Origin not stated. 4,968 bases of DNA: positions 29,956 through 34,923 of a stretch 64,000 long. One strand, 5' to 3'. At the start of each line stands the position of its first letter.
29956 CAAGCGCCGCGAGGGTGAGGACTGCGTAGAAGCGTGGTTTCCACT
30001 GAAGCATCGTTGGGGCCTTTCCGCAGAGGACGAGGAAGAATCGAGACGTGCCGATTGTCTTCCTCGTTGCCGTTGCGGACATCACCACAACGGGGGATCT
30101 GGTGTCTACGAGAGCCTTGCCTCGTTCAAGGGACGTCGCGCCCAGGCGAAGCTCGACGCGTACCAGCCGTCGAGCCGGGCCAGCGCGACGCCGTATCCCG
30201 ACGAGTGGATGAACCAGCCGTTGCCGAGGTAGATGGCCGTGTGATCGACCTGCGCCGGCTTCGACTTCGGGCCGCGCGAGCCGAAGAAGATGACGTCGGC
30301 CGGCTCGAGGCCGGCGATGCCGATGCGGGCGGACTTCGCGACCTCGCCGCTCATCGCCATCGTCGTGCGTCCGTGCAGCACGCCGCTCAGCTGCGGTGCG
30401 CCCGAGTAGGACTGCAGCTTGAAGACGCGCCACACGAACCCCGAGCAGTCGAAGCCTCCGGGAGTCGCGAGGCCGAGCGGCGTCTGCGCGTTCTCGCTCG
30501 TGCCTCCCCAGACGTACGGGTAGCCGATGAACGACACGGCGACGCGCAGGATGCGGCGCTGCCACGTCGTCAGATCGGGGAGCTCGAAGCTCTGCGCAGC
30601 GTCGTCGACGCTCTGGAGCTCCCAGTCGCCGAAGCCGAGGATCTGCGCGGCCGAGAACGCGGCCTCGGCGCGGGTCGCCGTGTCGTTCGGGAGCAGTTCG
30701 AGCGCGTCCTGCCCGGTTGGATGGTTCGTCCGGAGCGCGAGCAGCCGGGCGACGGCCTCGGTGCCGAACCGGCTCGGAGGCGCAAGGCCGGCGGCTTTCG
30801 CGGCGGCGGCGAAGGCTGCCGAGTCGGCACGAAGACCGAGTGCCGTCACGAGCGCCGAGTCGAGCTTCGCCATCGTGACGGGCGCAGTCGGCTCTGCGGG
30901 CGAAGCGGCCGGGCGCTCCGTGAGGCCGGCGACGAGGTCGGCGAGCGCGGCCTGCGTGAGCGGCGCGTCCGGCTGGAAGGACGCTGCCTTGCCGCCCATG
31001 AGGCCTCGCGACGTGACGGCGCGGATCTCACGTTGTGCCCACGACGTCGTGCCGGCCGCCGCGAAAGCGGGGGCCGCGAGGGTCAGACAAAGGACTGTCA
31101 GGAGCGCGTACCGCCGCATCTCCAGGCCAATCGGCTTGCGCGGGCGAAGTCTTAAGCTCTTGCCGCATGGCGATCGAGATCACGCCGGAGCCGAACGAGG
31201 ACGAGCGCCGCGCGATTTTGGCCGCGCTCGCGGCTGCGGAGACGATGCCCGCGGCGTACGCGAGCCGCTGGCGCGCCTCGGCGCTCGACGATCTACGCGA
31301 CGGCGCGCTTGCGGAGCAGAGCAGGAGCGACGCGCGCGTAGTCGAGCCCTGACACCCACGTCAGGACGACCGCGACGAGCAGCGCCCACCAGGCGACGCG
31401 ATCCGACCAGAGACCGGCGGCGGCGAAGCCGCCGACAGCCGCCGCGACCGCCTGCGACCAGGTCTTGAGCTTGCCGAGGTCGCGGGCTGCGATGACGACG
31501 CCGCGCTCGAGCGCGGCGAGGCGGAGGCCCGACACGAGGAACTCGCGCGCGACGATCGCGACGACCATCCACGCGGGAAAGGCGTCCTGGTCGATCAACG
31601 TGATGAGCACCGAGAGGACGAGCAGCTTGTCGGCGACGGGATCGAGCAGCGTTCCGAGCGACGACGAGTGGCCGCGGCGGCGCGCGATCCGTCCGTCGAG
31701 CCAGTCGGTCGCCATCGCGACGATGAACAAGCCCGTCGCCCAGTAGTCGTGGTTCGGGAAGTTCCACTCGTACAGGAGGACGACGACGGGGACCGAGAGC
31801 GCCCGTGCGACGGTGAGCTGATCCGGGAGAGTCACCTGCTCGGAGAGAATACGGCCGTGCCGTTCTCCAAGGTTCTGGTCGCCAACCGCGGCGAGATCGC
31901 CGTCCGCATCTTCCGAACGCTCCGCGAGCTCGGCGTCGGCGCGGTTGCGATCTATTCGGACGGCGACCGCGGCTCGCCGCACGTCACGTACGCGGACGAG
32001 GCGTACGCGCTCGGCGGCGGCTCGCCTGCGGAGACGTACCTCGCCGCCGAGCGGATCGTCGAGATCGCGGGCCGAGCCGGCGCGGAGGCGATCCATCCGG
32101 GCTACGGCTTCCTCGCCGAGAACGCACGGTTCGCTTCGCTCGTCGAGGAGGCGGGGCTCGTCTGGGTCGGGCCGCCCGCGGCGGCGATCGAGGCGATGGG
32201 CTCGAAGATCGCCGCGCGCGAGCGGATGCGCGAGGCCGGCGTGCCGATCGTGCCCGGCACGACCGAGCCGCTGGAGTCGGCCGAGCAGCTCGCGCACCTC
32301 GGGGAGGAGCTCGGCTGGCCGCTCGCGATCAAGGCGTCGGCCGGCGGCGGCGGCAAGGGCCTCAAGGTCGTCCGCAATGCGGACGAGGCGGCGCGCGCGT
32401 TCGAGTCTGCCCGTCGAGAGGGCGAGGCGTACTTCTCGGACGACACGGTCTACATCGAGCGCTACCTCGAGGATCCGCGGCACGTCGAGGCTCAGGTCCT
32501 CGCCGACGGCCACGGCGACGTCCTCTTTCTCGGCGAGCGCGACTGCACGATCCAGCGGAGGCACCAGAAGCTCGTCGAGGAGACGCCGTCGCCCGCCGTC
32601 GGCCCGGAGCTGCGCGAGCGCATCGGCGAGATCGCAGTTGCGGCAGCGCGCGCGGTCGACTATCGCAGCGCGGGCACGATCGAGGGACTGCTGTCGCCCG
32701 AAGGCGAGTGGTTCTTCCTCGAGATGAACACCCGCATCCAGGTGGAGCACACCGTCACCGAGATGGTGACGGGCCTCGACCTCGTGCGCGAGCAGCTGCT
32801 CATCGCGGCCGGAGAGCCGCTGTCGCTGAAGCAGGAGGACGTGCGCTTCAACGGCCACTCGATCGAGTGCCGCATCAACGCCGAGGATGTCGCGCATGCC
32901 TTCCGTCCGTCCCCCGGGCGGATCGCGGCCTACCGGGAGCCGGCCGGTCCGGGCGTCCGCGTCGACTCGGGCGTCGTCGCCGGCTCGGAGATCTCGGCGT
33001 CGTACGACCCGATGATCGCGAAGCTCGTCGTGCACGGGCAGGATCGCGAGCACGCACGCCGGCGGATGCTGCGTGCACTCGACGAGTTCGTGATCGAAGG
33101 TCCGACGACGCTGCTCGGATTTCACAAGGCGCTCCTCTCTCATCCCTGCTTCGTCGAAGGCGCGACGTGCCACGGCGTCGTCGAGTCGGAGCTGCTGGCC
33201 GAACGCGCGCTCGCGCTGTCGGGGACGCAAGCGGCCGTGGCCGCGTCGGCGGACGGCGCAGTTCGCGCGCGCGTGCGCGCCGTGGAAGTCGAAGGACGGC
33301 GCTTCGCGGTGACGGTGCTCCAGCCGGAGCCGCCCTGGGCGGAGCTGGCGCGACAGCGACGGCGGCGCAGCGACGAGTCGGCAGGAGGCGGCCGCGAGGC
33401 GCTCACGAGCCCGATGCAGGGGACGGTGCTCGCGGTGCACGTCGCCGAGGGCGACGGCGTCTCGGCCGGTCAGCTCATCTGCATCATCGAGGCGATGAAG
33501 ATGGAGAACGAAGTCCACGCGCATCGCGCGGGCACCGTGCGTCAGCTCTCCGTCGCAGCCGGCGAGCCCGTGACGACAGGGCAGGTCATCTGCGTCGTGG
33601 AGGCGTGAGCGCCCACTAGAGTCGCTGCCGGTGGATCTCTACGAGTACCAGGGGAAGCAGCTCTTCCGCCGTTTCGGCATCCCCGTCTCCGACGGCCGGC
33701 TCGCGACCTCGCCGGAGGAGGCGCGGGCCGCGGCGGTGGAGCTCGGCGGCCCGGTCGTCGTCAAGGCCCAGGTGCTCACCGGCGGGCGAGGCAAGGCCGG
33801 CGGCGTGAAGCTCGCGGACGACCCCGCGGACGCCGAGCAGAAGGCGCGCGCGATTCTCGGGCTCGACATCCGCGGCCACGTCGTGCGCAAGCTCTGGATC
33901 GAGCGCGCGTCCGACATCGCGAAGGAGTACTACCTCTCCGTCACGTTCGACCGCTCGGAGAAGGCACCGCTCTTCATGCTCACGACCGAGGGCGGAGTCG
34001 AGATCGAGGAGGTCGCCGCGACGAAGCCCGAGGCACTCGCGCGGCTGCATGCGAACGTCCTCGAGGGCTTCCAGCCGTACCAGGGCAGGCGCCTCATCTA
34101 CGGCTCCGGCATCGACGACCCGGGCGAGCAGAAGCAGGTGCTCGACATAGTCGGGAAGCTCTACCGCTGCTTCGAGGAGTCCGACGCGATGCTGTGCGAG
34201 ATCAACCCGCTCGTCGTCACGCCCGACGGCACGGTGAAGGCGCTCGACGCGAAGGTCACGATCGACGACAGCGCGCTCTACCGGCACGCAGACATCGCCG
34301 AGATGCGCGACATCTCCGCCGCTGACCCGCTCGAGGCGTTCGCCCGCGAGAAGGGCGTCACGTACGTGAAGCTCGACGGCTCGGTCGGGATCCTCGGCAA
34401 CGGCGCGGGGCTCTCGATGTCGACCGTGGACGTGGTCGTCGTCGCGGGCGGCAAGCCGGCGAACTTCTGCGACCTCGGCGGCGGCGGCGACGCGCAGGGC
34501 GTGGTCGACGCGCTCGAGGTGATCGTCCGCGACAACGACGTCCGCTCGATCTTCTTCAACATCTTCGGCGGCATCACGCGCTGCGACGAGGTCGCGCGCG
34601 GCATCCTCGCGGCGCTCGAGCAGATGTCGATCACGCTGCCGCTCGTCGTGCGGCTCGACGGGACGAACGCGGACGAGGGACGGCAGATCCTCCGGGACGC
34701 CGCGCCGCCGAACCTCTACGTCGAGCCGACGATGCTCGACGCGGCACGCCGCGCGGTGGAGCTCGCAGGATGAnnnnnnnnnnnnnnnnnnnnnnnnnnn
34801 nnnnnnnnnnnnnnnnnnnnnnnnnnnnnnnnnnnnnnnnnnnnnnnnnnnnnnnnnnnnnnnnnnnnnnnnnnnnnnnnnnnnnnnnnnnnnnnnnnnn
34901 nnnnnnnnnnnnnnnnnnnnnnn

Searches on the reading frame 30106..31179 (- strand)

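Call 8: search_protein_families(library=pfam, proteins=[window:30106-31179:-], max_evalue=0.001)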
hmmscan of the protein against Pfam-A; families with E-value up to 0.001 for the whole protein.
window:30106-31179:- (357 aa): 2 families
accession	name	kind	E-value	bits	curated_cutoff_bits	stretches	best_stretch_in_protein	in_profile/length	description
PF00877.26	NLPC_P60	-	9.8e-15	54.9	23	1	219-343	1-98/105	NlpC/P60 family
PF00395.25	SLH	-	7.8e-08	32.6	20.8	1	45-79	9-43/44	S-layer homology domain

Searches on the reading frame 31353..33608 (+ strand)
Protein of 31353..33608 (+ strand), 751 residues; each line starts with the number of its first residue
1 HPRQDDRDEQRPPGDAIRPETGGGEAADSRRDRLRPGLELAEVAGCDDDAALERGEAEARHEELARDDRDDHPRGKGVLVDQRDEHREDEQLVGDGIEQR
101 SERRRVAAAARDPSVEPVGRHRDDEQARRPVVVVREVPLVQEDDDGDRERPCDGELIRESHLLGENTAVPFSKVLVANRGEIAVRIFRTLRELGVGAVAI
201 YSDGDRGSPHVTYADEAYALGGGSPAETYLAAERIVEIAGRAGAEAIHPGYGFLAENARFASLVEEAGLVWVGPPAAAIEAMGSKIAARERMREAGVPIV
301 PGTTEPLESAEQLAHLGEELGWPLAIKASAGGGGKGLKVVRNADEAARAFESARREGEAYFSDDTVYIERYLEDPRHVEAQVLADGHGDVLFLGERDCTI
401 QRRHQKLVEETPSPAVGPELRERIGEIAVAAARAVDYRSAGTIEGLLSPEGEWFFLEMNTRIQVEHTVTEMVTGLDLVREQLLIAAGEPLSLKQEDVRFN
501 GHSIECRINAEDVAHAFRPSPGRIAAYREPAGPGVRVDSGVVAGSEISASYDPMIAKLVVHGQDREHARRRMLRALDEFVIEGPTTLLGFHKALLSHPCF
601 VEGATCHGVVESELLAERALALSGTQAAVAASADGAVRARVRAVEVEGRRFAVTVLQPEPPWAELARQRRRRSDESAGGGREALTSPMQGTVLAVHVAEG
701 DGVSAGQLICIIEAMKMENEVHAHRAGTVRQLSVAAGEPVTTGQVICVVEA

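Call 72: search_protein_families(library=pfam, proteins=[window:31353-33608:+], max_evalue=0.0001)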
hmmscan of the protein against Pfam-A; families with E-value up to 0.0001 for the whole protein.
window:31353-33608:+ (751 aa): 8 families
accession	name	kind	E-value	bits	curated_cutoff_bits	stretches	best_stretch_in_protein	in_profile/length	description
PF02786.22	CPSase_L_D2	-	9.2e-68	228.3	19.8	1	285-491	2-209/211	Carbamoyl-phosphate synthase L chain, ATP binding domain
PF00289.28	Biotin_carb_N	-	3e-42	144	25.5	1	171-279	2-110/110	Biotin carboxylase, N-terminal domain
PF02785.25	Biotin_carb_C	-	1.5e-36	125.2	32.4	1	505-608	1-104/108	Biotin carboxylase C-terminal domain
PF00364.28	Biotin_lipoyl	-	2.6e-20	72.5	22.1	1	684-748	3-72/73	Biotin-requiring enzyme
PF07478.18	Dala_Dala_lig_C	-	3.1e-09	37.1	24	1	307-460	22-174/204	D-ala D-ala ligase C-terminus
PF13533.13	Biotin_lipoyl_2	-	4.4e-08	33.2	29.8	0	684-712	3-31/32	Biotin-lipoyl like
PF02222.28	ATP-grasp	-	5e-06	26.7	27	1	306-444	15-146/179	ATP-grasp domain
PF01071.24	GARS_A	-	7.1e-05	23.2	27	0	283-387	1-103/194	Phosphoribosylglycinamide synthetase, ATP-grasp (A) domain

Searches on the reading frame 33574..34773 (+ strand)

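Call 72: search_protein_families(library=pfam, proteins=[window:33574-34773:+], max_evalue=0.0001)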
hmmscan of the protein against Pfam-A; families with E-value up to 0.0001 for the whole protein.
window:33574-34773:+ (399 aa): 5 families
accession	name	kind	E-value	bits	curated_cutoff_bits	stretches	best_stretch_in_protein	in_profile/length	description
PF08442.15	ATP-grasp_2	-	3.5e-64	216.6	29.5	1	21-215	1-202/202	ATP-grasp domain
PF00549.24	Ligase_CoA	-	2.9e-21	76.3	24.5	1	276-376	3-110/128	CoA-ligase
PF24948.1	Citrate_synth_N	-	3.1e-14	53.3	83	1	60-237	53-227/232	ATP-citrate synthase ATP-grasp domain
PF13549.11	ATP-grasp_5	-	3.5e-14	53.1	27.6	1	22-230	10-221/221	ATP-grasp domain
PF01071.24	GARS_A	-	6.6e-05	23.2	27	0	28-111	7-87/194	Phosphoribosylglycinamide synthetase, ATP-grasp (A) domain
